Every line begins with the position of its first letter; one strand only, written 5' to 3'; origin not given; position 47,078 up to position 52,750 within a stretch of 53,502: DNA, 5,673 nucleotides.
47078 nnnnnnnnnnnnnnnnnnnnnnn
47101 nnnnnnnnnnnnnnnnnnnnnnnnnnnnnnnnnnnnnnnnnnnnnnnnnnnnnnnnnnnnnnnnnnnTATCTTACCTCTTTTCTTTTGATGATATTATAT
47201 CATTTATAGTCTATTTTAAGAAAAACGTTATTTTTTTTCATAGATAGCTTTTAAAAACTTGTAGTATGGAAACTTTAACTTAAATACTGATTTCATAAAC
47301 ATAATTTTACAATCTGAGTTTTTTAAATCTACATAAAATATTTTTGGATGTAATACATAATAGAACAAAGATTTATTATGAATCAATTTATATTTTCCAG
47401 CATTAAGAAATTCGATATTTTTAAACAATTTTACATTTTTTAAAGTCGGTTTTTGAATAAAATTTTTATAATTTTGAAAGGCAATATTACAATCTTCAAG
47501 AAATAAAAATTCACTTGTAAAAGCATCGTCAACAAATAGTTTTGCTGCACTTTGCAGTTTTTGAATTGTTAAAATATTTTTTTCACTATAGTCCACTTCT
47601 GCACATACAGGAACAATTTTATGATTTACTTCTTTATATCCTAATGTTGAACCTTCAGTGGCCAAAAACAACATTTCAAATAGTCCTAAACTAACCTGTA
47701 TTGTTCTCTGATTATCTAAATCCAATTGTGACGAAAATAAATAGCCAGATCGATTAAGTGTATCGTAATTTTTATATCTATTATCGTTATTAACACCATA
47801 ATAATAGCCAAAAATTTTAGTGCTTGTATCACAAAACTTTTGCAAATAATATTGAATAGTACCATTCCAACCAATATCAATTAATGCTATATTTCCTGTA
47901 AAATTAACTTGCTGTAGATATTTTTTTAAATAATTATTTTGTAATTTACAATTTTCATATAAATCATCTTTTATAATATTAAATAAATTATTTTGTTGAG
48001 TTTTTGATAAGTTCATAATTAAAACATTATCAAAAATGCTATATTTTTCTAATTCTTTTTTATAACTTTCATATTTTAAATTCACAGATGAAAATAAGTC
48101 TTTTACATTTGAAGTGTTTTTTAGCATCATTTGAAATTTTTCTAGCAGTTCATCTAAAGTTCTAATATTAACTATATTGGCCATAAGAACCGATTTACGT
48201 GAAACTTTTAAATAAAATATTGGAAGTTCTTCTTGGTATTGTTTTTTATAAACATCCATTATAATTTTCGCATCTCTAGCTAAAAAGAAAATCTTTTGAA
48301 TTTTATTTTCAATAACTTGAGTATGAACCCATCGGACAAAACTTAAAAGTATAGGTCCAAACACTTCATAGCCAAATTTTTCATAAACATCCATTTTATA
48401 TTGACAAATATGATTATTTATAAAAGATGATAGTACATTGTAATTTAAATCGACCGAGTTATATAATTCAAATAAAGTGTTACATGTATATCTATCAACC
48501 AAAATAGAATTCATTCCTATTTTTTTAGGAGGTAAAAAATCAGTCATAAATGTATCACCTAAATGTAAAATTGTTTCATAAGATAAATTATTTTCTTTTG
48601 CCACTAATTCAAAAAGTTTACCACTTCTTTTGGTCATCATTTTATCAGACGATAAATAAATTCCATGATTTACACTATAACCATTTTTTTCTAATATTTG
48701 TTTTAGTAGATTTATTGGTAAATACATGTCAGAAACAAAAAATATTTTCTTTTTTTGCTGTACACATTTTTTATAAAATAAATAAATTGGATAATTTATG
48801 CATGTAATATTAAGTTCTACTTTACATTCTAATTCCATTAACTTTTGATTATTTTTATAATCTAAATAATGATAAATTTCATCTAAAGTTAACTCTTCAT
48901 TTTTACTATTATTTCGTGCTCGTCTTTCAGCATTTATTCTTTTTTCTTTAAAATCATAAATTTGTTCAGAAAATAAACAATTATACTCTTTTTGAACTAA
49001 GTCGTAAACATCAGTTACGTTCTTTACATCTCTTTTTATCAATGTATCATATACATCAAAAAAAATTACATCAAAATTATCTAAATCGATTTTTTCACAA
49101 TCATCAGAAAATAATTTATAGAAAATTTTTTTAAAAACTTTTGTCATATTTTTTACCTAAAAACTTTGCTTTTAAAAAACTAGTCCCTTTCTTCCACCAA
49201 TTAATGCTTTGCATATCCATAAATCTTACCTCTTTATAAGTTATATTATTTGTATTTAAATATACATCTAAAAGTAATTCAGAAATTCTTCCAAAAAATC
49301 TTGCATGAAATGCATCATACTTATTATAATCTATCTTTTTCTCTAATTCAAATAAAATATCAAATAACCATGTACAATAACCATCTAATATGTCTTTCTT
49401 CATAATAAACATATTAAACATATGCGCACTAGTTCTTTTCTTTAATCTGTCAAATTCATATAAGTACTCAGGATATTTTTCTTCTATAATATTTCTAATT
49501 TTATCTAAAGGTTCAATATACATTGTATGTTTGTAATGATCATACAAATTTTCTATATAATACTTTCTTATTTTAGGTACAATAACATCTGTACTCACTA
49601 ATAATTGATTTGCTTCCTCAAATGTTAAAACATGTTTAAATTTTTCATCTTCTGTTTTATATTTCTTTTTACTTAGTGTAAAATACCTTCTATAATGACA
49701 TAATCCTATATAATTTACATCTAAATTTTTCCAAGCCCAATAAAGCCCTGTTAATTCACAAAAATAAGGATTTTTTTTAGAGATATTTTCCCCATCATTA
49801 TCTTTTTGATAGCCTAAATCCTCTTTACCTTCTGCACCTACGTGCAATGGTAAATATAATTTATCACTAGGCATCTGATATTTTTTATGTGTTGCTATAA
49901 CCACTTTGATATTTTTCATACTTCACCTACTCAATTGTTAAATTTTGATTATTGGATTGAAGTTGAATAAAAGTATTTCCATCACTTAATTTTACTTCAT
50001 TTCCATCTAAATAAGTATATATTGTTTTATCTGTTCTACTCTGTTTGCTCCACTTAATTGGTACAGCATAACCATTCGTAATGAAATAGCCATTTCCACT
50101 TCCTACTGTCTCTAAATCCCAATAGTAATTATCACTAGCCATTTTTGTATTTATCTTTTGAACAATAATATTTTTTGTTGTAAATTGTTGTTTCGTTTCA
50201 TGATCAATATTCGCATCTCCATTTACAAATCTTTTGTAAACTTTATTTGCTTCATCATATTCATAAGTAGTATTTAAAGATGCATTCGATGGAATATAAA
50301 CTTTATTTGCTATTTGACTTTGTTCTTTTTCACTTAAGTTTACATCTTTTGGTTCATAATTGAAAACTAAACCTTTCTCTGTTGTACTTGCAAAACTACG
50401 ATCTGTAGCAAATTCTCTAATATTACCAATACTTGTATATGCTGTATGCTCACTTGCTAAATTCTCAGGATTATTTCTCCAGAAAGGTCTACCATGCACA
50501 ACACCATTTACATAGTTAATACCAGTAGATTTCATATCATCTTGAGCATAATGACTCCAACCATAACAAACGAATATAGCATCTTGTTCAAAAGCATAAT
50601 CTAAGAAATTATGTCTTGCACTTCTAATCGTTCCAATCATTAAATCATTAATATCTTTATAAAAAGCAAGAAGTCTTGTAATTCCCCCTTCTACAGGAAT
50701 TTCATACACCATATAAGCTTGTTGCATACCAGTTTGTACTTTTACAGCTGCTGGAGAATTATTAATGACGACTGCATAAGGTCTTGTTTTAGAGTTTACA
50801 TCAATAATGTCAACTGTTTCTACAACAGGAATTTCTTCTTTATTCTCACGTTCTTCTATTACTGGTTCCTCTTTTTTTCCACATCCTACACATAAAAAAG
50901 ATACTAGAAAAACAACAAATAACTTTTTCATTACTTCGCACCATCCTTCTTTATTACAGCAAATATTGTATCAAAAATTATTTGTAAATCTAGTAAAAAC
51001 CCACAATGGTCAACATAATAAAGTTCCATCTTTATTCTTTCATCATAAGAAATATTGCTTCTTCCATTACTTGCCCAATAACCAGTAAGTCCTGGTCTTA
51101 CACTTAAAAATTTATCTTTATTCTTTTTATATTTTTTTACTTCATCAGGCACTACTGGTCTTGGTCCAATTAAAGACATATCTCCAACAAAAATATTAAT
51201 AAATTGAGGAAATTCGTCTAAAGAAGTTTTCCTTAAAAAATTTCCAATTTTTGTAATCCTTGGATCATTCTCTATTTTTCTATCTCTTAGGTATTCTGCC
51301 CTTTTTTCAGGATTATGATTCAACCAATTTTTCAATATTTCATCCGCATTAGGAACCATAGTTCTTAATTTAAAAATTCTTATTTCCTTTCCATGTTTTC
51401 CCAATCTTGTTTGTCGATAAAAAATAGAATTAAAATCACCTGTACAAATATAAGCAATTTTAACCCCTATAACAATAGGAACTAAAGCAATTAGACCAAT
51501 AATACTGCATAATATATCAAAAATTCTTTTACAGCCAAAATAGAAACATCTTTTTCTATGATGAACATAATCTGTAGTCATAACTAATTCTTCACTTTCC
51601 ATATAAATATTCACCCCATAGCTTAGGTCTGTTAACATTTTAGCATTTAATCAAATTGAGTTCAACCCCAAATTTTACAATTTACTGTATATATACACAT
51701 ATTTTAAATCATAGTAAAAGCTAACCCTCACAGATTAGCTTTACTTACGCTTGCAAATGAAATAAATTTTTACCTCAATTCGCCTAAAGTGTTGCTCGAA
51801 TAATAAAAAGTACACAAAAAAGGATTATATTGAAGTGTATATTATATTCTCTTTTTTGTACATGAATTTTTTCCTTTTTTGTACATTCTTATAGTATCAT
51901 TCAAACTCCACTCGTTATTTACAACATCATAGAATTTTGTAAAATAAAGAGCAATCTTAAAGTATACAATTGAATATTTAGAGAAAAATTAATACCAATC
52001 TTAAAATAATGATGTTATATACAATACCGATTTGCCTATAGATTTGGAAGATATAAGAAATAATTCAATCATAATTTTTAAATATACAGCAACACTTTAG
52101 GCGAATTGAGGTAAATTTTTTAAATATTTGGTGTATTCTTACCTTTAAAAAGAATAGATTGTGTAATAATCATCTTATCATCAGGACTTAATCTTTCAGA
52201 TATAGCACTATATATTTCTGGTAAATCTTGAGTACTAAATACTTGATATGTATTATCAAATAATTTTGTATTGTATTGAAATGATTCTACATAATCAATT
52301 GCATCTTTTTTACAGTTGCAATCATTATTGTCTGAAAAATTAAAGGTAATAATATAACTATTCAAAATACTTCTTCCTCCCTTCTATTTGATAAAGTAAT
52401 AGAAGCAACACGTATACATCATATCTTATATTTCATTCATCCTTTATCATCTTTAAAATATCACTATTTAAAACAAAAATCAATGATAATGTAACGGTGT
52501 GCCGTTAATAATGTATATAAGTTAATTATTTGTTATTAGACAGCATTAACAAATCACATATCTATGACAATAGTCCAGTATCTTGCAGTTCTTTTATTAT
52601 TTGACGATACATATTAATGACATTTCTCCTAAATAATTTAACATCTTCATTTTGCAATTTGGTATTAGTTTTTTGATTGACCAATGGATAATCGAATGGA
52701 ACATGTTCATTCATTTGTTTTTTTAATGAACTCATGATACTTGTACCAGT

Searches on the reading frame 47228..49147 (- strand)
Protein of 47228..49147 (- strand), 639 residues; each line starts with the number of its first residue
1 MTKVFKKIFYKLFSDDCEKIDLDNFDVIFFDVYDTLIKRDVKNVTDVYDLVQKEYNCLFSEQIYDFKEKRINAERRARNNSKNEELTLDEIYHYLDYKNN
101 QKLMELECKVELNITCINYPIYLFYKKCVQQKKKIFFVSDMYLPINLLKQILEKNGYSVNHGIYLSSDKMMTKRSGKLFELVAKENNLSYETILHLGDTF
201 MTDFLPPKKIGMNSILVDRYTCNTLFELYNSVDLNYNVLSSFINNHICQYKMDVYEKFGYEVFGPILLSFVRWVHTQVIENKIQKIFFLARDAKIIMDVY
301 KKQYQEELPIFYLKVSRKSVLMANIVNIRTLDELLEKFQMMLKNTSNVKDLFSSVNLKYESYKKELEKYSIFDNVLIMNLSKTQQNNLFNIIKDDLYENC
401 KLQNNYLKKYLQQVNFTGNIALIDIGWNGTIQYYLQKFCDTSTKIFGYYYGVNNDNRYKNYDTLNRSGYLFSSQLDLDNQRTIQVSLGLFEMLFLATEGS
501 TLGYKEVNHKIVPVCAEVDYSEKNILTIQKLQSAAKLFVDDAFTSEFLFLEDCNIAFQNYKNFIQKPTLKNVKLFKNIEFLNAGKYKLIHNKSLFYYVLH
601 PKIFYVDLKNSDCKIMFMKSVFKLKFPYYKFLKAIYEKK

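Call 6: search_protein_families(library=pfam, proteins=[window:47228-49147:-], max_evalue=0.01)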
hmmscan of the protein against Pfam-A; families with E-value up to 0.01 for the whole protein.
window:47228-49147:- (639 aa): 0 families

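Call 53: find_encoding_contigs(protein=window:47228-49147:-, flank=3000, max_places=10)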
Protein window:47228-49147:- (639 aa): 6 contigs read that carry it; 5 places shown.
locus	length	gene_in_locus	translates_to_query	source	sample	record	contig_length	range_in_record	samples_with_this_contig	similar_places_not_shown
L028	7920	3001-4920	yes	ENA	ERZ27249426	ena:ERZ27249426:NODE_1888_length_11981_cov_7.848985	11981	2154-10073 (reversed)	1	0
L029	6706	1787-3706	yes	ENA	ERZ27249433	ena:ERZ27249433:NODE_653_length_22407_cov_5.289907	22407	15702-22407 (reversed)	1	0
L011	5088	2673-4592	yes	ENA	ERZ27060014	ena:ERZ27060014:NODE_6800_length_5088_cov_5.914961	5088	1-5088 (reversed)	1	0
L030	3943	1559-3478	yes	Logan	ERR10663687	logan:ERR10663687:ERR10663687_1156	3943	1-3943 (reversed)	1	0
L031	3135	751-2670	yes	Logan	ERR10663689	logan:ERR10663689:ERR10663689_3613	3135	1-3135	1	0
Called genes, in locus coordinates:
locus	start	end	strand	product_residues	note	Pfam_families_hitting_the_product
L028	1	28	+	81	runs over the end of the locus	-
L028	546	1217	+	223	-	PF02397:Bac_transf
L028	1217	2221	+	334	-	PF11258:DUF3048, PF17479:DUF3048_C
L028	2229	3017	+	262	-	PF14393:DUF4422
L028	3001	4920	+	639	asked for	-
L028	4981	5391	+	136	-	PF13641:Glyco_tranf_2_3, PF00535:Glycos_transf_2, PF10111:Glyco_tranf_2_2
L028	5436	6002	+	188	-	-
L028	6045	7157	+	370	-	PF13439:Glyco_transf_4, PF00534:Glycos_transf_1, PF13692:Glyco_trans_1_4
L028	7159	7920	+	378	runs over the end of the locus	PF14897:EpsG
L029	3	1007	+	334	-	PF11258:DUF3048, PF17479:DUF3048_C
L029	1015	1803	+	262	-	PF14393:DUF4422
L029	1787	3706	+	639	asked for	-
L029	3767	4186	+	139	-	PF13641:Glyco_tranf_2_3, PF00535:Glycos_transf_2, PF10111:Glyco_tranf_2_2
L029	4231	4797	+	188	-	-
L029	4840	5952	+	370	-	PF13439:Glyco_transf_4, PF00534:Glycos_transf_1, PF13692:Glyco_trans_1_4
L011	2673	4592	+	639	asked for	-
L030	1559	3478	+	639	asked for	-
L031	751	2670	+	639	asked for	-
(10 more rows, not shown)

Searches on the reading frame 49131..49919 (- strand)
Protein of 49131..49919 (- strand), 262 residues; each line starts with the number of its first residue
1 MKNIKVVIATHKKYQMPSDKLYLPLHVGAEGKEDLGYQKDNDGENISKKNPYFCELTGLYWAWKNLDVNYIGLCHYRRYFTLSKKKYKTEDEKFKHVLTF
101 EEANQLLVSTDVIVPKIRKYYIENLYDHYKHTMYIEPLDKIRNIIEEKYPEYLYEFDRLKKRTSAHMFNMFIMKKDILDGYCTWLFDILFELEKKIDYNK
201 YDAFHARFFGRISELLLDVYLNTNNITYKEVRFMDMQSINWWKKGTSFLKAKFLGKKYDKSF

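Call 6: search_protein_families(library=pfam, proteins=[window:49131-49919:-], max_evalue=0.01)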
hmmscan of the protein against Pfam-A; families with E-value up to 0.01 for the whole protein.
window:49131-49919:- (262 aa): 1 family
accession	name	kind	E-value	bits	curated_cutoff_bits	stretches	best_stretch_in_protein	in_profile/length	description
PF14393.11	DUF4422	-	1.1e-89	300.5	25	1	5-224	1-219/220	Domain of unknown function (DUF4422)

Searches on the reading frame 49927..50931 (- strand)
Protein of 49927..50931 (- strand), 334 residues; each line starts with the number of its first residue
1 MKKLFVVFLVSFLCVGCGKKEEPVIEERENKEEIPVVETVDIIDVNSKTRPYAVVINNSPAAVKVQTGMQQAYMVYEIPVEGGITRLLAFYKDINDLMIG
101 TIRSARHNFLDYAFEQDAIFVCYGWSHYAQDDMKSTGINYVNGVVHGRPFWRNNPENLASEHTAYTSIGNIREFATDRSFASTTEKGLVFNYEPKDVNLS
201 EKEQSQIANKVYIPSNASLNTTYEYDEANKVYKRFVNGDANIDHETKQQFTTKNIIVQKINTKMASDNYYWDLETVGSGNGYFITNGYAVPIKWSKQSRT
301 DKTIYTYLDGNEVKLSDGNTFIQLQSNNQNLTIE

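Call 6: search_protein_families(library=pfam, proteins=[window:49927-50931:-], max_evalue=0.01)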
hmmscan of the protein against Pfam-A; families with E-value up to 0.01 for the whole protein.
window:49927-50931:- (334 aa): 2 families
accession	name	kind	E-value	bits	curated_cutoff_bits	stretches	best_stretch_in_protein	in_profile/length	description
PF11258.13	DUF3048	-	4.3e-35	121.5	25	1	46-180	11-147/148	Protein of unknown function (DUF3048) N-terminal domain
PF17479.7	DUF3048_C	-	5.8e-27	94.8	25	1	217-322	7-114/114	Protein of unknown function (DUF3048) C-terminal domain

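Call 45: find_encoding_contigs(protein=window:49927-50931:-, flank=3000, max_places=10)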
Protein window:49927-50931:- (334 aa): 6 contigs read that carry it; 6 places shown.
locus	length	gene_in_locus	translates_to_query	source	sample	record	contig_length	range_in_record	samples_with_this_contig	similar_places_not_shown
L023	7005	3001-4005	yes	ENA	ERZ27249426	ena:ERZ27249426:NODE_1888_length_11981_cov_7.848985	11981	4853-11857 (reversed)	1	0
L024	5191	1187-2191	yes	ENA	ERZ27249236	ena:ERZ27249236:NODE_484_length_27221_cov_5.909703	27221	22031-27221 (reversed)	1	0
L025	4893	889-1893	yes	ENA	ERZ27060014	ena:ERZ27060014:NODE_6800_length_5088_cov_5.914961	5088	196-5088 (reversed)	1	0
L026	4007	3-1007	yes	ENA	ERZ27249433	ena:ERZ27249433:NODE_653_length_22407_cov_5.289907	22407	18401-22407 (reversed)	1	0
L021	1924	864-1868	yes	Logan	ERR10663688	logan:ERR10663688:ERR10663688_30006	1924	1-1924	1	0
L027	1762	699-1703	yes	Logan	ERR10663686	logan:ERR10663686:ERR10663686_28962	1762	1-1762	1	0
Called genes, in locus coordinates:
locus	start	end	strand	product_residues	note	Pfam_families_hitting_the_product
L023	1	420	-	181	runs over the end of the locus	?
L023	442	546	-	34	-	-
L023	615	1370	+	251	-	-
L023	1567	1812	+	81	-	-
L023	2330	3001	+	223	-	PF02397:Bac_transf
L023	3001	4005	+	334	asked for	PF11258:DUF3048, PF17479:DUF3048_C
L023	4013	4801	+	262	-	PF14393:DUF4422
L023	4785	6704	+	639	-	-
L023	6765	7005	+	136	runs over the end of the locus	PF13641:Glyco_tranf_2_3, PF00535:Glycos_transf_2, PF10111:Glyco_tranf_2_2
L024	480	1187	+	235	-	PF02397:Bac_transf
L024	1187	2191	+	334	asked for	PF11258:DUF3048, PF17479:DUF3048_C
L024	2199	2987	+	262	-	PF14393:DUF4422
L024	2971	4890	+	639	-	-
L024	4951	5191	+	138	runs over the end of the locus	PF13641:Glyco_tranf_2_3, PF00535:Glycos_transf_2, PF10111:Glyco_tranf_2_2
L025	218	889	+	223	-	PF02397:Bac_transf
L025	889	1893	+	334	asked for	PF11258:DUF3048, PF17479:DUF3048_C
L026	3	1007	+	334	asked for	PF11258:DUF3048, PF17479:DUF3048_C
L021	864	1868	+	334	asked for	PF11258:DUF3048, PF17479:DUF3048_C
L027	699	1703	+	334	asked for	PF11258:DUF3048, PF17479:DUF3048_C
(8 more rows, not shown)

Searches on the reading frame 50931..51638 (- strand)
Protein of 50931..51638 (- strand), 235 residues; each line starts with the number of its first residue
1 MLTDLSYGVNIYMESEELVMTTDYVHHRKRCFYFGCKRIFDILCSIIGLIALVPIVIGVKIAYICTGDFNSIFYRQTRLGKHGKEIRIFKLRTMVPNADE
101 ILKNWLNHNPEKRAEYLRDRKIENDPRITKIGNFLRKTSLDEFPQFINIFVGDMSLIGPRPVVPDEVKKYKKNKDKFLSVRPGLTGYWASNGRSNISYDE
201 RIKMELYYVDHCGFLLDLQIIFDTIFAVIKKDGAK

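Call 6: search_protein_families(library=pfam, proteins=[window:50931-51638:-], max_evalue=0.01)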
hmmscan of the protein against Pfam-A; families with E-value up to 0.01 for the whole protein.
window:50931-51638:- (235 aa): 1 family
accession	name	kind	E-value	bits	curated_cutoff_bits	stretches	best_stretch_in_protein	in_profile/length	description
PF02397.22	Bac_transf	-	3.9e-60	202.9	27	1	37-230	1-179/179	Bacterial sugar transferase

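Call 15: find_encoding_contigs(protein=window:50931-51602:-, flank=6000, max_places=10)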
Protein window:50931-51602:- (223 aa): 2 contigs read that carry it; 2 places shown.
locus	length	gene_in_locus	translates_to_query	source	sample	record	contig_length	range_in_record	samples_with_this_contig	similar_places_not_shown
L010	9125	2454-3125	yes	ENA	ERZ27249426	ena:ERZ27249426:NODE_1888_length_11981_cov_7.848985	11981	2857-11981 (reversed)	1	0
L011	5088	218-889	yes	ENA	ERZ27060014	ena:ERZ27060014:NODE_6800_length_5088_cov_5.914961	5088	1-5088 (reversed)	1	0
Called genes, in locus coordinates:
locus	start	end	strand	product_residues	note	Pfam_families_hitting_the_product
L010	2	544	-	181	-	?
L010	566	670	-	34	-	-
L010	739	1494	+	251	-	-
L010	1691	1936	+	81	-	-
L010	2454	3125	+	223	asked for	PF02397:Bac_transf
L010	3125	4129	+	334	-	PF11258:DUF3048, PF17479:DUF3048_C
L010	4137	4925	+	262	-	PF14393:DUF4422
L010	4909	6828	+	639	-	-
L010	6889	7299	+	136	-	PF13641:Glyco_tranf_2_3, PF00535:Glycos_transf_2, PF10111:Glyco_tranf_2_2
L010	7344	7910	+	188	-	-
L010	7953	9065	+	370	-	PF13439:Glyco_transf_4, PF00534:Glycos_transf_1, PF13692:Glyco_trans_1_4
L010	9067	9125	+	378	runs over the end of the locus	PF14897:EpsG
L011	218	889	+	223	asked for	PF02397:Bac_transf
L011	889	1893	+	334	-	PF11258:DUF3048, PF17479:DUF3048_C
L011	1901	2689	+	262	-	PF14393:DUF4422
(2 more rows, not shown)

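Call 44: find_encoding_contigs(protein=window:50931-51638:-, flank=3000, max_places=10)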
Protein window:50931-51638:- (235 aa): 4 contigs read that carry it; 4 places shown.
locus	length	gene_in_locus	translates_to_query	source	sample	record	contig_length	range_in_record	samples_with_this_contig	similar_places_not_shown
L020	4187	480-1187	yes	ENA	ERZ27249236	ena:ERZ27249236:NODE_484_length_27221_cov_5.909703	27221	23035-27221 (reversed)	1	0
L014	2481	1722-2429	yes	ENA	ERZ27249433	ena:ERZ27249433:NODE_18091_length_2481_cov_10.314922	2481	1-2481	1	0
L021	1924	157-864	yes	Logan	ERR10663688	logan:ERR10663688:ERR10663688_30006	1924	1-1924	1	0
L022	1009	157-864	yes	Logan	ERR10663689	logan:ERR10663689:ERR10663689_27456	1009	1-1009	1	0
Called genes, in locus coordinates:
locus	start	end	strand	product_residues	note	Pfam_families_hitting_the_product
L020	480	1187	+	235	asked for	PF02397:Bac_transf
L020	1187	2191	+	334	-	PF11258:DUF3048, PF17479:DUF3048_C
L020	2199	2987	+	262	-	PF14393:DUF4422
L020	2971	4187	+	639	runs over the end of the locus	-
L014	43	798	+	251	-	-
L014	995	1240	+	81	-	-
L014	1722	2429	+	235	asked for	PF02397:Bac_transf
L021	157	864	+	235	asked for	PF02397:Bac_transf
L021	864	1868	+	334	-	PF11258:DUF3048, PF17479:DUF3048_C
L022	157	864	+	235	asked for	PF02397:Bac_transf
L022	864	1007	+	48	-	?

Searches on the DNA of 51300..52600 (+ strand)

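Call 22: search_dna_similar(query=window:51772-52112:+, collection=plasmids, mode=distant, max_evalue=0.001)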
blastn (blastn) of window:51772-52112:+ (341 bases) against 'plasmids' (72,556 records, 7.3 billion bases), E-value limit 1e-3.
No match.

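Call 35: search_dna_similar(query=window:51772-52112:+, collection=phages, mode=distant, max_evalue=0.01)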
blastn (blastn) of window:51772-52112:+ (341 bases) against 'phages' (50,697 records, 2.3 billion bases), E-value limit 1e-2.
No match.

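Call 47: search_rna_families(source=window, start=51300, end=52600, threshold=evalue, max_evalue=1)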
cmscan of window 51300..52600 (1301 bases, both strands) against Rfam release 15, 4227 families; matches with E-value up to 1: 0.
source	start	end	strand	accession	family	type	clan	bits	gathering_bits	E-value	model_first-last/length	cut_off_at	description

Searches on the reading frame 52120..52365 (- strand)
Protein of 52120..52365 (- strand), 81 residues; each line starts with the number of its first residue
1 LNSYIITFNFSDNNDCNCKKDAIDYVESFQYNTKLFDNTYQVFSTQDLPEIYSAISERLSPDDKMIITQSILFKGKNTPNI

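Call 6: search_protein_families(library=pfam, proteins=[window:52120-52365:-], max_evalue=0.01)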
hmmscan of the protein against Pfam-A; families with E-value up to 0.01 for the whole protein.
window:52120-52365:- (81 aa): 0 families

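Call 18: find_encoding_contigs(protein=window:52120-52365:-, flank=4000, max_places=10)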
Protein window:52120-52365:- (81 aa): 8 contigs read that carry it; 8 places shown.
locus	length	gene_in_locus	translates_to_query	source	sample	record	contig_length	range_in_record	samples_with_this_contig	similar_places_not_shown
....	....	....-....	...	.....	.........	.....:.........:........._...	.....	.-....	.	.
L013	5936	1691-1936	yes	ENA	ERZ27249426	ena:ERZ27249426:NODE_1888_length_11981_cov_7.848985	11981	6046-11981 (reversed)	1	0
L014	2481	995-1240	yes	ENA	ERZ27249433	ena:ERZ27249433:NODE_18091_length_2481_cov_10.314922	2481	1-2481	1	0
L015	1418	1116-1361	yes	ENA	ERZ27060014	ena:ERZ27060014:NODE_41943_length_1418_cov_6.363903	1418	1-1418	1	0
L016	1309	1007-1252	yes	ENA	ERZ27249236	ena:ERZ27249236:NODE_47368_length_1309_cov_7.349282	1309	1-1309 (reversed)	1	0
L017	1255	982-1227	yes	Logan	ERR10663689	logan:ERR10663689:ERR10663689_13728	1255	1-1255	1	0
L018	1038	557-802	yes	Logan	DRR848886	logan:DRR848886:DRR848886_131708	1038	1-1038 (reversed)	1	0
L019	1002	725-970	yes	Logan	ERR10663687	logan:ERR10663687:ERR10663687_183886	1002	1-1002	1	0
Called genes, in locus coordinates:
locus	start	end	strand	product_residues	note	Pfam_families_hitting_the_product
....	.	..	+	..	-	?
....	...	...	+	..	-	-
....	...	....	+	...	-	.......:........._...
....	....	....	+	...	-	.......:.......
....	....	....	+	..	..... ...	-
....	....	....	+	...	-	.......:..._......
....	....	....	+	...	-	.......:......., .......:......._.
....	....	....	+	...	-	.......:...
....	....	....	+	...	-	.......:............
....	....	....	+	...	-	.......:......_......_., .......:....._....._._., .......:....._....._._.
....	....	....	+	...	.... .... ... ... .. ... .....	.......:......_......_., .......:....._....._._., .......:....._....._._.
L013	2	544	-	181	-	?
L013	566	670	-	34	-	-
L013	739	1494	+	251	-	-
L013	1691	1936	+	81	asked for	-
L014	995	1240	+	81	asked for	-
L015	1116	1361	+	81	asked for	-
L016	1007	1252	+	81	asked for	-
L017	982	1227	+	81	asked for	-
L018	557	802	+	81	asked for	-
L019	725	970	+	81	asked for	-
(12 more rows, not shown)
